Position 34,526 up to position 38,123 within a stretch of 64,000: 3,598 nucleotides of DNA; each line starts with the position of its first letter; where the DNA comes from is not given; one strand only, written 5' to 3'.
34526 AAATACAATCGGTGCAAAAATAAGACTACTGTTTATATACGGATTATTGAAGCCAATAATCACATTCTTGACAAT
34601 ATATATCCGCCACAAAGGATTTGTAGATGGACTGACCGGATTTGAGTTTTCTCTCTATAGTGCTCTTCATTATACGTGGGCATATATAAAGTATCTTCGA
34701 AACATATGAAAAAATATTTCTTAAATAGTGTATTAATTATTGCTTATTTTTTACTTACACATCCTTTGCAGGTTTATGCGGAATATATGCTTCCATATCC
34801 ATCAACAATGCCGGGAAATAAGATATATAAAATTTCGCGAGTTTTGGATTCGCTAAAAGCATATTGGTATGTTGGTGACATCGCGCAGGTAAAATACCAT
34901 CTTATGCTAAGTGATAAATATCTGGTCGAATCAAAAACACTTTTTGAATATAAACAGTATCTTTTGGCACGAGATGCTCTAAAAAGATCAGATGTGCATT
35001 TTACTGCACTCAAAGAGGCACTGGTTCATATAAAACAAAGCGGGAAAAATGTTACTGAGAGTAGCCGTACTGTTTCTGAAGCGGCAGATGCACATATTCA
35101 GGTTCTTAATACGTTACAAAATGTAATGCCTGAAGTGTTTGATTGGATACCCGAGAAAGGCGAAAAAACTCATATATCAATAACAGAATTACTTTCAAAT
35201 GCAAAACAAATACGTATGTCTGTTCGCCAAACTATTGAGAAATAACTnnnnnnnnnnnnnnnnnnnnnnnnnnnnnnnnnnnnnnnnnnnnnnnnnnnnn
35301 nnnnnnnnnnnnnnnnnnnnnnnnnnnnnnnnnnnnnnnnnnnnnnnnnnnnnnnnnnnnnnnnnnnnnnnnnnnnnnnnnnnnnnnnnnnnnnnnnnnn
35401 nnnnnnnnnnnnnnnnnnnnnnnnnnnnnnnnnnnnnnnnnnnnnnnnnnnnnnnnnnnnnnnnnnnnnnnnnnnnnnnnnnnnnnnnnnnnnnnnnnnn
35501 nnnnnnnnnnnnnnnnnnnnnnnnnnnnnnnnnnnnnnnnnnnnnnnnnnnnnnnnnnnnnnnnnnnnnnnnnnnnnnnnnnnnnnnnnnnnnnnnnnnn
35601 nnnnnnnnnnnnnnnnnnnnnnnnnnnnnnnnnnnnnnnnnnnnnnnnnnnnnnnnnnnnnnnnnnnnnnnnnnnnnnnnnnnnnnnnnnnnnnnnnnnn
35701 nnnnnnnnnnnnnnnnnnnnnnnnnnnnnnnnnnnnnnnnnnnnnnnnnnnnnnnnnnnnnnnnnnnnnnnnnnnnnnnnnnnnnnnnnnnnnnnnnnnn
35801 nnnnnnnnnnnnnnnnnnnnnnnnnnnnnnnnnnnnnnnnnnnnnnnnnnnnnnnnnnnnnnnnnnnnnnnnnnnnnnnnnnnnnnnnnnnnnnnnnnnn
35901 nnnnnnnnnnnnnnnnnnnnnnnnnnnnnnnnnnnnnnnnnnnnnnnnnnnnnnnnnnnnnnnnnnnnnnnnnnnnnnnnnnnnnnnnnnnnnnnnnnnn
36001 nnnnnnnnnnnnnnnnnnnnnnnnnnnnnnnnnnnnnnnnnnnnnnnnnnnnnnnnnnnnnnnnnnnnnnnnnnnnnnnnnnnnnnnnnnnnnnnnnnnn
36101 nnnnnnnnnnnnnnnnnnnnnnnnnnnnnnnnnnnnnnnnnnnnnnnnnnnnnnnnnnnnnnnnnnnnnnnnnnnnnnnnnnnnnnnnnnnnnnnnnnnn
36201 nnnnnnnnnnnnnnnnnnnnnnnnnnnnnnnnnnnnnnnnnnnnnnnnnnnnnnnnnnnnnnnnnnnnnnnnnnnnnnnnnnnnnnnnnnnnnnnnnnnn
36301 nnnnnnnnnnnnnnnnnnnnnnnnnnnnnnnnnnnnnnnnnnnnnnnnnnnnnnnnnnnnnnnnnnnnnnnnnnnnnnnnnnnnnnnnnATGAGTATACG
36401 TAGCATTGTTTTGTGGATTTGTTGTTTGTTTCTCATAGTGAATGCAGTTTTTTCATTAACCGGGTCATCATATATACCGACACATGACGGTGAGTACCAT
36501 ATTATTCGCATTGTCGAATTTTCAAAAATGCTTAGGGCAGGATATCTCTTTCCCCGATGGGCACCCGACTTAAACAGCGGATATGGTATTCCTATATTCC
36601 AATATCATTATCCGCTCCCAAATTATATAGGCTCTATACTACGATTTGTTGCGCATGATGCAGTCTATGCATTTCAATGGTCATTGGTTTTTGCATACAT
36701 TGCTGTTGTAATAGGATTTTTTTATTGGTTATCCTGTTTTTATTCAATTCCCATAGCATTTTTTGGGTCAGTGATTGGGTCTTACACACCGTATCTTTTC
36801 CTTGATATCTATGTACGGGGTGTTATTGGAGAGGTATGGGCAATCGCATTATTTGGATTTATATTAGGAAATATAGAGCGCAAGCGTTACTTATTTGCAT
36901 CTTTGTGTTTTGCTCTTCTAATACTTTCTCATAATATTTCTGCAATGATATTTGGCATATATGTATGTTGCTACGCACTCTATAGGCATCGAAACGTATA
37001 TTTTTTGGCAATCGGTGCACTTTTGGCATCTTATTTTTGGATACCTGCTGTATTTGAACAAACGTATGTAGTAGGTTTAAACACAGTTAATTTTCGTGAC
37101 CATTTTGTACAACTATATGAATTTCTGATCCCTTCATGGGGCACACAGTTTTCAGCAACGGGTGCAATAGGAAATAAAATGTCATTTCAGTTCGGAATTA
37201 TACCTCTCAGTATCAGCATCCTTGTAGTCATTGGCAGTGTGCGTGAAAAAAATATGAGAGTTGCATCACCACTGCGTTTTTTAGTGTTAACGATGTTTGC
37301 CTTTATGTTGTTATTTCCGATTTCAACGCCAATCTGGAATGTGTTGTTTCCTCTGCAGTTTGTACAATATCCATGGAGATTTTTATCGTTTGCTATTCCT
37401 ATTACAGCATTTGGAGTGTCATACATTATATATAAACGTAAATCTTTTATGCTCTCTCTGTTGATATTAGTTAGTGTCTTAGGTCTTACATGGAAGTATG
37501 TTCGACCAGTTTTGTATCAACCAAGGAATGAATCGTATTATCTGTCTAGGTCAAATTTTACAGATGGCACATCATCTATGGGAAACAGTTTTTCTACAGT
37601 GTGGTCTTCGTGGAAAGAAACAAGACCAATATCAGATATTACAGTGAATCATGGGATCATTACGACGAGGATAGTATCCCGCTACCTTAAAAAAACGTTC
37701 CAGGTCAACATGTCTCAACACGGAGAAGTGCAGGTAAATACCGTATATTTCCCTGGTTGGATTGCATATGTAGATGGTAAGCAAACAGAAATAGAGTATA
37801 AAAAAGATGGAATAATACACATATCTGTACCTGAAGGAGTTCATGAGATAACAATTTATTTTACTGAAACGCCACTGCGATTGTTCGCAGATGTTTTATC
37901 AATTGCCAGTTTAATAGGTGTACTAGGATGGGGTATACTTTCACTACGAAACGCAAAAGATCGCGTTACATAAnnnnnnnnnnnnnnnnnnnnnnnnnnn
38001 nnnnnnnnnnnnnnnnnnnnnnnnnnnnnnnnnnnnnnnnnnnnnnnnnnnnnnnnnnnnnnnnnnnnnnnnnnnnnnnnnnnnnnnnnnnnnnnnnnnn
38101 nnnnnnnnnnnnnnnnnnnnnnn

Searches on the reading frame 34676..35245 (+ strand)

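Call 14: search_protein_families(library=pfam, proteins=[window:34676-35245:+], max_evalue=0.00001)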
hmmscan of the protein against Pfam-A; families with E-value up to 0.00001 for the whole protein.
window:34676-35245:+ (189 aa): 1 family
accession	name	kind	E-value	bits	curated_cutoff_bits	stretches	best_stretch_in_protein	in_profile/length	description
PF18915.5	DUF5667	-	3.1e-07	31.2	27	1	44-153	2-98/99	Domain of unknown function (DUF5667)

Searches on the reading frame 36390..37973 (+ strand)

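Call 14: search_protein_families(library=pfam, proteins=[window:36390-37973:+], max_evalue=0.00001)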
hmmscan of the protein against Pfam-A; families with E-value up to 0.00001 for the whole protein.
window:36390-37973:+ (527 aa): 2 families
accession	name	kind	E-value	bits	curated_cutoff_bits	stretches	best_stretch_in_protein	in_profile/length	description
PF10131.15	PTPS_related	-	4.2e-11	42.5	26.4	1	70-380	1-316/621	6-pyruvoyl-tetrahydropterin synthase related domain; membrane protein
PF09586.16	YfhO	-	2.3e-06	26.7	28.5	1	424-497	757-829/835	Bacterial membrane protein YfhO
